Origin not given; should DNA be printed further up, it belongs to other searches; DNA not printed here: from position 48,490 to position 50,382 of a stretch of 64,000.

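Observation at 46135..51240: Cytoplasmic-type (no Tat signal) [NiFe] uptake hydrogenase cluster with two uncharacterised accessory genes and no hyp genes in the window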

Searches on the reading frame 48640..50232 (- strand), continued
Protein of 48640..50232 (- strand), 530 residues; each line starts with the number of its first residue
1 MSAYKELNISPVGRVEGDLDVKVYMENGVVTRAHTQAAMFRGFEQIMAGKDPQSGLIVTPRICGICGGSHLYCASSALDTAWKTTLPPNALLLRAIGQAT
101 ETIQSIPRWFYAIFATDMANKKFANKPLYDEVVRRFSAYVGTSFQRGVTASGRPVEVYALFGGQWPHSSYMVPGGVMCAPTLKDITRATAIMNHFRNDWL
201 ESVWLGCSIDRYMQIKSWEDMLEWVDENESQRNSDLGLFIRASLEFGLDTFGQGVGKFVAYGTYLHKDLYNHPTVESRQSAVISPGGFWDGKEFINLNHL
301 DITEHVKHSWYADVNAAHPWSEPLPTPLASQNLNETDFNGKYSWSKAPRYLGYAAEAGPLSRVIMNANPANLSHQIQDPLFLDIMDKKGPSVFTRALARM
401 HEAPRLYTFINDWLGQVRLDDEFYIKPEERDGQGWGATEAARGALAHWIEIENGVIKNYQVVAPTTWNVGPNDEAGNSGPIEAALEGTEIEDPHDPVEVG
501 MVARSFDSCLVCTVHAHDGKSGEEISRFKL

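Call 36: get_annotated_region(hit=H4, flank=10000)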
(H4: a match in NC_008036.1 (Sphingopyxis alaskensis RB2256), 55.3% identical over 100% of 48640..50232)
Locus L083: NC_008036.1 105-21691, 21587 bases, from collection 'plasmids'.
description: Sphingopyxis alaskensis RB2256 F plasmid, complete sequence
organism: Sphingopyxis alaskensis RB2256 (NCBI taxid 317655)
taxonomy: Bacteria; Pseudomonadota; Alphaproteobacteria; Sphingomonadales; Sphingomonadaceae; Sphingopyxis; Sphingopyxis alaskensis; Sphingopyxis alaskensis RB2256
host: -; source: -; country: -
typing (MOB-suite, as given by PLSDB): mobilizable; relaxase MOBQ
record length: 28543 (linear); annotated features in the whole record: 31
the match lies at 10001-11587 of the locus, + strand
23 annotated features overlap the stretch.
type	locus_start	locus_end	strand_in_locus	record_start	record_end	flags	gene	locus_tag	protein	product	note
CDS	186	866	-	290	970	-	-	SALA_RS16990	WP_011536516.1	phytanoyl-CoA dioxygenase family protein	-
CDS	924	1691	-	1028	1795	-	-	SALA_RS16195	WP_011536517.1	DUF6118 family protein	-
CDS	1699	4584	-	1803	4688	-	traA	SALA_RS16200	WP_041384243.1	Ti-type conjugative transfer relaxase TraA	-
CDS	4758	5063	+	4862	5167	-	-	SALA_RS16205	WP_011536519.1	conjugal transfer protein TraD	-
CDS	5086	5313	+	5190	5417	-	-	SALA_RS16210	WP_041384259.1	conjugal transfer protein TraD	-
CDS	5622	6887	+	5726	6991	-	-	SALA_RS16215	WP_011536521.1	DUF3422 domain-containing protein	-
CDS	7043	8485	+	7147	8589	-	-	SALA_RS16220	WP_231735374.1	sigma-54 dependent transcriptional regulator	GO:0006355 - regulation of DNA-templated transcription [Evidence IEA]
CDS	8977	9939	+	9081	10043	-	-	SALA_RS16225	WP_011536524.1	hydrogenase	-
CDS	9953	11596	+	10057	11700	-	-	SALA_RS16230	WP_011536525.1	nickel-dependent hydrogenase large subunit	-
CDS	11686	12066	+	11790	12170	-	-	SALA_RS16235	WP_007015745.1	hypothetical protein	-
CDS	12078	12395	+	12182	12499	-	-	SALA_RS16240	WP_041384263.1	hypothetical protein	-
CDS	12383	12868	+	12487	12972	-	-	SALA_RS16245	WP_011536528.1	hydrogenase maturation protease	-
CDS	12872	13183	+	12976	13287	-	-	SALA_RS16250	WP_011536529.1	hypothetical protein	-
CDS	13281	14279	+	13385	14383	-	-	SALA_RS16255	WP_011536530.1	hypothetical protein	-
CDS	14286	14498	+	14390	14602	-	-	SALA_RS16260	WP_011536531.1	hypothetical protein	-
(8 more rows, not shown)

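Call 40: get_annotated_region(hit=H3, flank=10000)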
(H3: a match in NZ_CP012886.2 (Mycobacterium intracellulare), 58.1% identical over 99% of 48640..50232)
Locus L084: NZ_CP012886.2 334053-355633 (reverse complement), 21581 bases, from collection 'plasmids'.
description: Mycobacterium intracellulare subsp. chimaera strain AH16 plasmid unnamed1, complete sequence
organism: Mycobacterium intracellulare (NCBI taxid 222805)
taxonomy: Bacteria; Actinomycetota; Actinomycetes; Mycobacteriales; Mycobacteriaceae; Mycobacterium; Mycobacterium intracellulare
host: -; source: sputum; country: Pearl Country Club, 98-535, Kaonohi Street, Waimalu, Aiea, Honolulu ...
typing (MOB-suite, as given by PLSDB): mobilizable; relaxase MOBP
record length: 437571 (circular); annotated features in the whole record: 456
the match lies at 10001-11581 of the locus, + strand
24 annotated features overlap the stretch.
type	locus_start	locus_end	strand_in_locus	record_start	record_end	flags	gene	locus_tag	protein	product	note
CDS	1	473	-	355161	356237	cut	-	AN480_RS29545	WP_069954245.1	class 1 fructose-bisphosphatase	GO:0005975 - carbohydrate metabolic process [Evidence IEA]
CDS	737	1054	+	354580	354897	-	-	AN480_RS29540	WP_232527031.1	response regulator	-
CDS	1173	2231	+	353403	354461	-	-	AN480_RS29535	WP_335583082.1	class I fructose-bisphosphate aldolase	GO:0006096 - glycolytic process [Evidence IEA]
CDS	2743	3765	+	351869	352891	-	gap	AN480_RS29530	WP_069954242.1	type I glyceraldehyde-3-phosphate dehydrogenase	GO:0006094 - gluconeogenesis [Evidence IEA]; GO:0019682 - glyceraldehyde-3-phosphate metabolic process [Evidence IEA]; ...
CDS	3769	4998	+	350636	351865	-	-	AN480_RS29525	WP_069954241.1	phosphoglycerate kinase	GO:0006096 - glycolytic process [Evidence IEA]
CDS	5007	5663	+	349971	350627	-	-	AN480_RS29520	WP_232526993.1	alpha/beta hydrolase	-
CDS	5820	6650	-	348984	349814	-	hypB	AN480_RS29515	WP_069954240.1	hydrogenase nickel incorporation protein HypB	GO:0036211 - protein modification process [Evidence IEA]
CDS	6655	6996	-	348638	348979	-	-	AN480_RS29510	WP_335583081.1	hydrogenase maturation nickel metallochaperone HypA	-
CDS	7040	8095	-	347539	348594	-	-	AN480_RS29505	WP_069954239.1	AraC family transcriptional regulator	-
CDS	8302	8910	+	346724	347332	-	-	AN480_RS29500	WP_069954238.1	DUF1641 domain-containing protein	-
CDS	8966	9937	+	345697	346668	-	-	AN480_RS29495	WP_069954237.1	hydrogenase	-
CDS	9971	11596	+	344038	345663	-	-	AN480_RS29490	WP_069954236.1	nickel-dependent hydrogenase large subunit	-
CDS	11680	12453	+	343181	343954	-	-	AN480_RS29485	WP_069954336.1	hydrogenase maturation protease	-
CDS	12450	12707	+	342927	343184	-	-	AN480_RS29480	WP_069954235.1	hypothetical protein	-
CDS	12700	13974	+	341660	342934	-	-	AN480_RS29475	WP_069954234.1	hypothetical protein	-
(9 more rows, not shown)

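Call 41: get_annotated_region(hit=H7, flank=9000)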
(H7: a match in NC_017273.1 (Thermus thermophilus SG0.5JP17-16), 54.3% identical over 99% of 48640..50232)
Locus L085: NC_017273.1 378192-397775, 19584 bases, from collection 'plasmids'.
description: Thermus thermophilus SG0.5JP17-16 plasmid pTHTHE1601, complete sequence
organism: Thermus thermophilus SG0.5JP17-16 (NCBI taxid 762633)
taxonomy: Bacteria; Deinococcota; Deinococci; Thermales; Thermaceae; Thermus; Thermus thermophilus; Thermus thermophilus SG0.5JP17-16
host: -; source: -; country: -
typing (MOB-suite, as given by PLSDB): non-mobilizable; replicon rep_cluster_1121; mating-pair formation MPF_T
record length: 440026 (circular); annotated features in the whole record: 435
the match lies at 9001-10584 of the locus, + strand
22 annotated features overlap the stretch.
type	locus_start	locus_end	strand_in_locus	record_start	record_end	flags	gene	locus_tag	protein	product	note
CDS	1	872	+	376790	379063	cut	hypF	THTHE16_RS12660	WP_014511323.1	carbamoyltransferase HypF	GO:0036211 - protein modification process [Evidence IEA]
CDS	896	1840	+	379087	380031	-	-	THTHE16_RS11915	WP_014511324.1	PIG-L family deacetylase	-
CDS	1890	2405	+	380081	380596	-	-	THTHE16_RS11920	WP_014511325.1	sigma-70 family RNA polymerase sigma factor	GO:0006352 - DNA-templated transcription initiation [Evidence IEA]; GO:0006355 - regulation of DNA-templated ...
CDS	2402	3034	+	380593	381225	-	-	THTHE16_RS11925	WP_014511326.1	anti-sigma factor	-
CDS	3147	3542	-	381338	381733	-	-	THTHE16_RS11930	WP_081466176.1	transposase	GO:0006313 - DNA transposition [Evidence IEA]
CDS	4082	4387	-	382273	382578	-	-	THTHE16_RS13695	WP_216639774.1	AIR synthase related protein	-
CDS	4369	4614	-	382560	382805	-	-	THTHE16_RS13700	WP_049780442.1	hypothetical protein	-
CDS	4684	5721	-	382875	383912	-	-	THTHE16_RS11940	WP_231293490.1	HoxN/HupN/NixA family nickel/cobalt transporter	-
CDS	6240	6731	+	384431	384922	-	-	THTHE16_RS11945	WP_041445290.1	DUF1641 domain-containing protein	-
CDS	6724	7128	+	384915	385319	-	hypA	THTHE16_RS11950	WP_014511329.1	hydrogenase maturation nickel metallochaperone HypA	GO:0036211 - protein modification process [Evidence IEA]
CDS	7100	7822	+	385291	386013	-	hypB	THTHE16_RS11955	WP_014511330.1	hydrogenase nickel incorporation protein HypB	GO:0036211 - protein modification process [Evidence IEA]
CDS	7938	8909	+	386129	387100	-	-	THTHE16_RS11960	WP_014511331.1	hydrogenase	-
CDS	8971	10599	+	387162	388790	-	-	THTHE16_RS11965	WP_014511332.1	nickel-dependent hydrogenase large subunit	-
CDS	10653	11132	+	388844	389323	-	-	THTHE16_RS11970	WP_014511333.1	hydrogenase maturation protease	-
CDS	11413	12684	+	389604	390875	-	-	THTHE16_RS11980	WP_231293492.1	tetratricopeptide repeat protein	-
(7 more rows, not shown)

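Call 53: search_protein_families(library=pfam, proteins=[L083:12872-13183:+, L084:12450-12707:+, L084:12700-13974:+, L082:8291-8515:+, L082:8562-9107:+, L082:9815-10174:+, L083:11686-12066:+, L083:12078-12395:+], max_evalue=1)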
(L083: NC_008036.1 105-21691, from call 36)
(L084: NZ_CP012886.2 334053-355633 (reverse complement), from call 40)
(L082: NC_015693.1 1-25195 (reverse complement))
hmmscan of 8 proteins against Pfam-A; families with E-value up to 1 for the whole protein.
L083:12872-13183:+ (103 aa): 0 families

L084:12450-12707:+ (85 aa): 1 family
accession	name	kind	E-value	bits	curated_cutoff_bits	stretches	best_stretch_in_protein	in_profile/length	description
PF16822.11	ALGX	-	0.055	13.6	26.5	1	8-78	58-133/268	SGNH hydrolase-like domain, acetyltransferase AlgX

L084:12700-13974:+ (424 aa): 2 families
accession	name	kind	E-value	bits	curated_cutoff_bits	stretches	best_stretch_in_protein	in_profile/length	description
PF13424.12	TPR_12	-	0.017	15.7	30.1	1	330-385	14-71/77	Tetratricopeptide repeat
PF00515.34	TPR_1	-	0.17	12.2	27.8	0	241-254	17-30/34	Tetratricopeptide repeat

L082:8291-8515:+ (74 aa): 0 families

L082:8562-9107:+ (181 aa): 3 families
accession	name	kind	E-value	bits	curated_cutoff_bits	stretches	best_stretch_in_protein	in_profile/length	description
PF02577.19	BFN_dom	-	2.9e-35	120.9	27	1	21-132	1-109/112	Bifunctional nuclease domain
PF02151.25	UVR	-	0.0086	16.2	21.5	1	150-177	4-31/36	UvrB/uvrC motif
PF04544.17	Herpes_UL20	-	0.12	13.2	25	1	62-134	94-168/179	Herpesvirus egress protein UL20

L082:9815-10174:+ (119 aa): 0 families

L083:11686-12066:+ (126 aa): 0 families

L083:12078-12395:+ (105 aa): 1 family
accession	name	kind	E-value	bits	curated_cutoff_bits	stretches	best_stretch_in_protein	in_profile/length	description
PF20184.3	DUF6547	-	0.18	12.6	27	1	21-55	27-61/117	Family of unknown function (DUF6547)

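Call 59: get_annotated_region(hit=H6, flank=9000)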
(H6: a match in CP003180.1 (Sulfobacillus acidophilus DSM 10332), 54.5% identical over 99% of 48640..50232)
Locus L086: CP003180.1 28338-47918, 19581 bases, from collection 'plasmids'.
description: Sulfobacillus acidophilus DSM 10332 plasmid, complete sequence
organism: Sulfobacillus acidophilus DSM 10332 (NCBI taxid 679936)
taxonomy: Bacteria; Bacillota; Clostridia; Eubacteriales; Clostridiales Family XVII. Incertae Sedis; Sulfobacillus; Sulfobacillus acidophilus; Sulfobacillus acidophilus DSM 10332
host: -; source: coal spoil heap; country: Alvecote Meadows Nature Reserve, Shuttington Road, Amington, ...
typing (MOB-suite, as given by PLSDB): non-mobilizable
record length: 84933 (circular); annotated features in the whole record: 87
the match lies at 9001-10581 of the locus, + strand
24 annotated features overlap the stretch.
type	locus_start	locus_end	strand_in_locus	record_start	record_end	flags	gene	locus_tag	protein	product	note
CDS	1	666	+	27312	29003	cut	-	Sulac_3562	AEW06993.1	sulfite reductase (NADPH) beta subunit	-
CDS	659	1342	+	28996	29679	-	-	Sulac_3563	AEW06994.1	phosphoadenylylsulfate reductase (thioredoxin)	-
CDS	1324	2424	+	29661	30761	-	-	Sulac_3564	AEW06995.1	Sulfate adenylyltransferase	-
CDS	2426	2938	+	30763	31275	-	-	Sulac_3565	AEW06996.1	siroheme synthase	-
CDS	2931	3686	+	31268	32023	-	-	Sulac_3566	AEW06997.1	uroporphyrin-III C-methyltransferase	-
CDS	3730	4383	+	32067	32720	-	-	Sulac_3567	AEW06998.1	3-Cys thioredoxin peroxidase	-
CDS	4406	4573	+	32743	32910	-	-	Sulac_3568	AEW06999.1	hypothetical protein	-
CDS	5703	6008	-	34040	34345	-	-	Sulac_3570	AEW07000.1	hypothetical protein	-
CDS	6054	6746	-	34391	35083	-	-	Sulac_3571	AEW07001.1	hydrogenase accessory protein HypB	-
CDS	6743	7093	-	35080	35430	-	-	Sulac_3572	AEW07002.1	hydrogenase nickel incorporation protein hypA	-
CDS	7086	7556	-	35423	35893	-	-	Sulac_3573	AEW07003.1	hypothetical protein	-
CDS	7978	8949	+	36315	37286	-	-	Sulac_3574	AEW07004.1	hydrogenase (NiFe) small subunit HydA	-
CDS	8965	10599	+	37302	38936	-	-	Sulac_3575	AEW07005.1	Cytochrome-c3 hydrogenase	-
CDS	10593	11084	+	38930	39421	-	-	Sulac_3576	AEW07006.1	hydrogenase maturation protease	-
CDS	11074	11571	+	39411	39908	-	-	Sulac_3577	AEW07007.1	hypothetical protein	-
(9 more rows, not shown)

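Call 60: get_annotated_region(hit=H8, flank=9000)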
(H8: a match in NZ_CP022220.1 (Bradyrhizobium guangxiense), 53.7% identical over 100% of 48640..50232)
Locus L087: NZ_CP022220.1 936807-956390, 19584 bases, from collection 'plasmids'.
description: Bradyrhizobium guangxiense strain CCBAU 53363 plasmid p53363, complete sequence
organism: Bradyrhizobium guangxiense (NCBI taxid 1325115)
taxonomy: Bacteria; Pseudomonadota; Alphaproteobacteria; Hyphomicrobiales; Nitrobacteraceae; Bradyrhizobium; Bradyrhizobium guangxiense
host: -; source: peanut,cell culture,roots; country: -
typing (MOB-suite, as given by PLSDB): mobilizable; relaxase MOBP
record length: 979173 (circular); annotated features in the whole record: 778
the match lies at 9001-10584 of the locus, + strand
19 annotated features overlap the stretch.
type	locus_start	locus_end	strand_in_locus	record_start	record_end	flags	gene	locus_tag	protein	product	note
CDS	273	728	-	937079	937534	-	-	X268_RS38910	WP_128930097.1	MarR family transcriptional regulator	-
CDS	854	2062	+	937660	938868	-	-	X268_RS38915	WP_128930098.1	ABC transporter substrate-binding protein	-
CDS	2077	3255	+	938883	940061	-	-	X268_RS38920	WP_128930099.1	cytochrome P450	-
CDS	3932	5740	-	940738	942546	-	-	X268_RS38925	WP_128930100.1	EAL domain-containing protein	-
CDS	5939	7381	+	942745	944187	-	-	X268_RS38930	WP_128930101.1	sigma-54 dependent transcriptional regulator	GO:0006355 - regulation of DNA-templated transcription [Evidence IEA]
CDS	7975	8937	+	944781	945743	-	-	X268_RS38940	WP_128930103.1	hydrogenase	-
CDS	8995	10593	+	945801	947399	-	-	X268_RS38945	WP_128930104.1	nickel-dependent hydrogenase large subunit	-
CDS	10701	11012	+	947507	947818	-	-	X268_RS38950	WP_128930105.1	hypothetical protein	-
CDS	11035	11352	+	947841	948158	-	-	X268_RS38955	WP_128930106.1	hypothetical protein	-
CDS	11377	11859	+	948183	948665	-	-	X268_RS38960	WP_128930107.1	hydrogenase maturation protease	-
CDS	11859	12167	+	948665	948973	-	-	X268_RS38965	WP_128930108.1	hypothetical protein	-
CDS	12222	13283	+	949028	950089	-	-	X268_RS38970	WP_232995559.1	hypothetical protein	-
CDS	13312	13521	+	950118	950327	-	-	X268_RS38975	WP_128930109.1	hypothetical protein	-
CDS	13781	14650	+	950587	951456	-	-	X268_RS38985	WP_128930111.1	NifU family protein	GO:0016226 - iron-sulfur cluster assembly [Evidence IEA]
CDS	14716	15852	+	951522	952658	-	-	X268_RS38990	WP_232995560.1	NHL repeat-containing protein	-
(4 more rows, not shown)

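Call 61: get_annotated_region(hit=H2, flank=12000)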
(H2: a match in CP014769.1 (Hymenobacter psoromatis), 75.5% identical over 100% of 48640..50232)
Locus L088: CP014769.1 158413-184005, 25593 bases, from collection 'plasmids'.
description: Hymenobacter psoromatis strain PAMC 26554 plasmid unnamed1, complete sequence
organism: Hymenobacter psoromatis (NCBI taxid 1484116)
taxonomy: Bacteria; Bacteroidota; Cytophagia; Cytophagales; Hymenobacteraceae; Hymenobacter; Hymenobacter psoromatis
host: -; source: Lichen,single cell; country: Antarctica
typing (MOB-suite, as given by PLSDB): mobilizable; relaxase MOBB
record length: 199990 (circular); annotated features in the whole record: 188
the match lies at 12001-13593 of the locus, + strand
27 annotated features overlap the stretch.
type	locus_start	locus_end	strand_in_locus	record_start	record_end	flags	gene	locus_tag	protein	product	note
CDS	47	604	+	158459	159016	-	-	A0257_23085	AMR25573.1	hypothetical protein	-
CDS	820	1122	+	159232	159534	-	-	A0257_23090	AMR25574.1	hypothetical protein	-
CDS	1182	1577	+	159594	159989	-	-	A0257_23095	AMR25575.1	hypothetical protein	-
CDS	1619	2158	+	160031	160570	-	-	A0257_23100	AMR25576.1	hypothetical protein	-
CDS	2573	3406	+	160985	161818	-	-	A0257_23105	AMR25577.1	hypothetical protein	-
CDS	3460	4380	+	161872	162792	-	-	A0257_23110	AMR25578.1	hypothetical protein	-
CDS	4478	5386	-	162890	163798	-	-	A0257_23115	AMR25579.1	hypothetical protein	-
CDS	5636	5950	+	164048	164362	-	-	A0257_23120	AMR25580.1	hypothetical protein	-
CDS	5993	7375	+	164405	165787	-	-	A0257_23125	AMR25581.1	succinate-semialdehyde dehydrogenase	-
CDS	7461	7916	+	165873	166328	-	-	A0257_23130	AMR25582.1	hypothetical protein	-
CDS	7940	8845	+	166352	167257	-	-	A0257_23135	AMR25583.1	hypothetical protein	-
CDS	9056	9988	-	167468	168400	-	-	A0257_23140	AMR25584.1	hypothetical protein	-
CDS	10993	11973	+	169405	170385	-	-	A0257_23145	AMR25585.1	hydrogenase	-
CDS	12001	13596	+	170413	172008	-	-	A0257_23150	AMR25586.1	cytochrome-c3 hydrogenase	-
CDS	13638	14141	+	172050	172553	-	-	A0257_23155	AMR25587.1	hydrogenase maturation protease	-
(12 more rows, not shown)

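Call 73: list_cluster_members(proteins=[P0241, P0001, window:48640-50232:-])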
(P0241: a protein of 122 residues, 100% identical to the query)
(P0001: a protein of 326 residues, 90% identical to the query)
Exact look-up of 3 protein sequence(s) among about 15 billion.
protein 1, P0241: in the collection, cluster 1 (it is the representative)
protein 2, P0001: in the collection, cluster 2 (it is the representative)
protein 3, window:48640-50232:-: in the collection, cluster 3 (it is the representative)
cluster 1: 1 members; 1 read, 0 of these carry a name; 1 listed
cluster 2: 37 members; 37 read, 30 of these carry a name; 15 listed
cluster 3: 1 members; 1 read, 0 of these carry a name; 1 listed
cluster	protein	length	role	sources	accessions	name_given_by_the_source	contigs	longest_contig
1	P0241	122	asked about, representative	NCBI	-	-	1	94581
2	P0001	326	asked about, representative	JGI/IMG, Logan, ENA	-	hydrogenase small subunit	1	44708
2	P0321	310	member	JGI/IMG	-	hydrogenase small subunit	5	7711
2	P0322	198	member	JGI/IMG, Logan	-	hydrogenase small subunit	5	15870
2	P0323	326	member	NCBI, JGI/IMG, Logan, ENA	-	NiFe hydrogenase small subunit HydA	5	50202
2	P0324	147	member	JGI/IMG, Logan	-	hydrogenase small subunit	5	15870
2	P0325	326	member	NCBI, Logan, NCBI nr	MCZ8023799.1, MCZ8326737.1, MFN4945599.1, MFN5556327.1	MAG: hydrogenase [Cyclobacteriaceae bacterium] | hydrogenase [Cytophagales bacterium]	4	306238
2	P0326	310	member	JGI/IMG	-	hydrogenase small subunit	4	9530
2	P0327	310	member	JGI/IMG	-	hydrogenase small subunit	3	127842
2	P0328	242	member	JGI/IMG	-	hydrogenase small subunit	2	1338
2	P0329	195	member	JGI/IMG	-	hydrogenase small subunit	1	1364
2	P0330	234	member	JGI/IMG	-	hydrogenase small subunit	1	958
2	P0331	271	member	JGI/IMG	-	hydrogenase small subunit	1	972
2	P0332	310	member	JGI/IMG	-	hydrogenase small subunit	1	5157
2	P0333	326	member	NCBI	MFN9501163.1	MAG: hydrogenase [Chryseotalea sp.]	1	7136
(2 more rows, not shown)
